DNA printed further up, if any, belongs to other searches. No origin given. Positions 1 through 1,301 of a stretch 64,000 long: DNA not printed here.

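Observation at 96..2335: Intact integron-type integrase with no visible cassette array, co-directional with ada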

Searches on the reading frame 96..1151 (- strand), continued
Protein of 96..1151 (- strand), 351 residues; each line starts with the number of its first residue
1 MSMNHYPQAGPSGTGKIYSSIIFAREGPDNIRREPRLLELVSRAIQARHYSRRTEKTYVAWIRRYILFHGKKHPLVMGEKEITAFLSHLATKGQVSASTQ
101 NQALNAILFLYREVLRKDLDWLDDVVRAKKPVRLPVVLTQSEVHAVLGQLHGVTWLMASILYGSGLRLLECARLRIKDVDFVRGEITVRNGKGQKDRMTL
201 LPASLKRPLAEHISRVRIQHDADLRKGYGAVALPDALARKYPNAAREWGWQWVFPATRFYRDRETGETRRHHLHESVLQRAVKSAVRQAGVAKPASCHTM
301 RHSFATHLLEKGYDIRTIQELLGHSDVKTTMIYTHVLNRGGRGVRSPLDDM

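Call 53: search_solved_structures(query=window:96-1151:-, show_alignments=1, max_evalue=1e-10)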
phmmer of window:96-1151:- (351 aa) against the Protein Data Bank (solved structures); distinct sequences matched with E-value up to 1e-10: 9.
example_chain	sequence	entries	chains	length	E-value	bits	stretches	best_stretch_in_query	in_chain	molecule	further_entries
2a3v_A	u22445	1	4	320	1.4e-94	320.3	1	41-349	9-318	site-specific recombinase IntI4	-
4a8e_A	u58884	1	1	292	1.8e-30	109.5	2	267-338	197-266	PROBABLE TYROSINE RECOMBINASE XERC-LIKE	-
5hxy_A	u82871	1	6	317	5.7e-30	107.8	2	47-223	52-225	Tyrosine recombinase XerA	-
1a0p_A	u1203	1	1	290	1.3e-19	73.8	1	282-338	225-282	SITE-SPECIFIC RECOMBINASE XERD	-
5dcf_A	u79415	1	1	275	6.4e-16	61.6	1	282-339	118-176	Tyrosine recombinase XerD,DNA translocase FtsK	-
5vfz_A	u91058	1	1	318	3.8e-14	55.8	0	266-339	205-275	Gp33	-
9i5v_14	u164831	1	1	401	2.4e-12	49.9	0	276-336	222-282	Ribosome-associated translation inhibitor RaiA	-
5c6k_A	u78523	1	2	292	4.9e-11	45.6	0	295-336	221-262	Integrase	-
5jjv_A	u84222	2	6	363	6.8e-11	45.1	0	273-336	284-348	Tyrosine recombinase XerH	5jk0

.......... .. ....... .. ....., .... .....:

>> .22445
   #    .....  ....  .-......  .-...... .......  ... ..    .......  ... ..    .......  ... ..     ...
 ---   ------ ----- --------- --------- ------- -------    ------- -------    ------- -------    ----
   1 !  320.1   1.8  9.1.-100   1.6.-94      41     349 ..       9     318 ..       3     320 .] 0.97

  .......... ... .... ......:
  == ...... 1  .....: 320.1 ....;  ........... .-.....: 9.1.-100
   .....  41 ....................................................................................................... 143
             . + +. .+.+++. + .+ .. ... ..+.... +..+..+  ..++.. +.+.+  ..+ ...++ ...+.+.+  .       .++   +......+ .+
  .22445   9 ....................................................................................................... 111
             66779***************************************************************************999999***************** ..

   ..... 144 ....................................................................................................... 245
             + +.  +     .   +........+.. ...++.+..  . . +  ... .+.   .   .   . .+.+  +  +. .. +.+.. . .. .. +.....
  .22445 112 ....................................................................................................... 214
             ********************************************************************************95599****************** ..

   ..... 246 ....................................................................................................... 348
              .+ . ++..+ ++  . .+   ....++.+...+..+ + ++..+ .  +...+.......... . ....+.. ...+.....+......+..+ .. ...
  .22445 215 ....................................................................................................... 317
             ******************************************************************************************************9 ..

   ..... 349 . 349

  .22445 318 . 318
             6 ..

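Call 58: find_homologous_proteins(query=L081:2312-2515:+, max_evalue=0.001)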
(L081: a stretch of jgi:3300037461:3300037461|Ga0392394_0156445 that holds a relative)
Query L081:2312-2515:+: no candidate shares three 5-residue words with the query. No homologue found.

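Call 83: find_encoding_contigs(protein=P0081, flank=10000, max_places=2)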
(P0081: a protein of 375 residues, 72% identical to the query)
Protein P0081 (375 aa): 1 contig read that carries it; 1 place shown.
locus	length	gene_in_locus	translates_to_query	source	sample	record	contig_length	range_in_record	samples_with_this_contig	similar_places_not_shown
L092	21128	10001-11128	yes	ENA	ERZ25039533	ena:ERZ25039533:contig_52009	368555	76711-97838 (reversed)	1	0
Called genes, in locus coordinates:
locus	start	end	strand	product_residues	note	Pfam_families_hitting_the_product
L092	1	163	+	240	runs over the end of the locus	-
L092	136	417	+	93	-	-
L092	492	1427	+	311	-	PF09985:Glucodextran_C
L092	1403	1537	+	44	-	-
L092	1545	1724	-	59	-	-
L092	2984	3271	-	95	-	-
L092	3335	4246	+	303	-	-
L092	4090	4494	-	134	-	-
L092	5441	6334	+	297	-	PF03894:XFP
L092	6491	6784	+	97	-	PF09363:XFP_C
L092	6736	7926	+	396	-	PF00871:Acetate_kinase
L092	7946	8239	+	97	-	PF03992:ABM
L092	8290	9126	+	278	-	PF01370:Epimerase, PF05368:NmrA (weak), PF13460:NAD_binding_10, PF16363:GDP_Man_Dehyd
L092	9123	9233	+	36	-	-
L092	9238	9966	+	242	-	-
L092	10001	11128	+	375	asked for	PF13495:Phage_int_SAM_4, PF00589:Phage_integrase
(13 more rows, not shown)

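Call 84: find_encoding_contigs(protein=P0114, flank=10000, max_places=3)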
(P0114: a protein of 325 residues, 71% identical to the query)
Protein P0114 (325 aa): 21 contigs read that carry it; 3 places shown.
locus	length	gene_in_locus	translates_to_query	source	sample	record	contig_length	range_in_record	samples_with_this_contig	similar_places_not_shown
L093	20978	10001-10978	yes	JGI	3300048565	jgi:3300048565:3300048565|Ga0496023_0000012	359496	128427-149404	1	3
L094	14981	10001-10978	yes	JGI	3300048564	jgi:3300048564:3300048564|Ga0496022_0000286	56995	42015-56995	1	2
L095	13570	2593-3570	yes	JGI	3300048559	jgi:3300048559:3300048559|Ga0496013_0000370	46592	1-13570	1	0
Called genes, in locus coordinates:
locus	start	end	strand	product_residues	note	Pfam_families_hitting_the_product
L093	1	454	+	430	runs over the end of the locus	PF00926:DHBP_synthase, PF00925:GTP_cyclohydro2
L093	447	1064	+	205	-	PF00885:DMRL_synthase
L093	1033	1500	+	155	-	PF01029:NusB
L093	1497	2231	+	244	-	PF00149:Metallophos, PF12850:Metallophos_2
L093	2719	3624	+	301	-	-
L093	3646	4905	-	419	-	PF00079:Serpin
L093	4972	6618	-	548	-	PF13620:CarboxypepD_reg, PF13715:CarbopepD_reg_2, PF00079:Serpin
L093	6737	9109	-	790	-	PF12450:vWF_A, PF00092:VWA, PF13519:VWA_2, PF13768:VWA_3, PF12034:YfbK_C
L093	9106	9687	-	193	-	PF07638:Sigma70_ECF (faint), PF04542:Sigma70_r2, PF08281:Sigma70_r4_2, PF04545:Sigma70_r4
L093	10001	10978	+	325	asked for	PF13495:Phage_int_SAM_4, PF00589:Phage_integrase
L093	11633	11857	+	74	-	-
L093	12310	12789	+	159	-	-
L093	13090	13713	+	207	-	-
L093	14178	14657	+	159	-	-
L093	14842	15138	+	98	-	PF04365:BrnT_toxin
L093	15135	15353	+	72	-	PF12441:CopG_antitoxin (weak), PF14384:BrnA_antitoxin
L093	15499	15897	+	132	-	PF04026:SpoVG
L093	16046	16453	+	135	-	PF07366:SnoaL, PF12680:SnoaL_2, PF14534:DUF4440 (weak)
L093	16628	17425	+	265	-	-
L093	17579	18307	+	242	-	PF22187:DUF6946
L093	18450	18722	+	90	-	PF04365:BrnT_toxin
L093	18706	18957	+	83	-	PF14384:BrnA_antitoxin, PF01402:RHH_1 (weak)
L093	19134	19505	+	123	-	-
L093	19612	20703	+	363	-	-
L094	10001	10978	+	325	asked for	PF13495:Phage_int_SAM_4, PF00589:Phage_integrase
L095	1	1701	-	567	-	?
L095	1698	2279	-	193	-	PF07638:Sigma70_ECF (faint), PF04542:Sigma70_r2, PF08281:Sigma70_r4_2, PF04545:Sigma70_r4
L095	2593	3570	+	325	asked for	PF13495:Phage_int_SAM_4, PF00589:Phage_integrase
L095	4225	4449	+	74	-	-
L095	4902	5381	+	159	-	-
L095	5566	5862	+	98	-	PF04365:BrnT_toxin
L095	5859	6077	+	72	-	PF12441:CopG_antitoxin (weak), PF14384:BrnA_antitoxin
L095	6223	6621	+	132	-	PF04026:SpoVG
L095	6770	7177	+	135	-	PF07366:SnoaL, PF12680:SnoaL_2, PF14534:DUF4440 (weak)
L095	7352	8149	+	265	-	-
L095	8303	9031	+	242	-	PF22187:DUF6946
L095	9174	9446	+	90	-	PF04365:BrnT_toxin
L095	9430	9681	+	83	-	PF14384:BrnA_antitoxin, PF01402:RHH_1 (weak)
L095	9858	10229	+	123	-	-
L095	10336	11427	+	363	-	-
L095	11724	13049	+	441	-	PF13650:Asp_protease_2 (weak), PF13975:gag-asp_proteas (faint)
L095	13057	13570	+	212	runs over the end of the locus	-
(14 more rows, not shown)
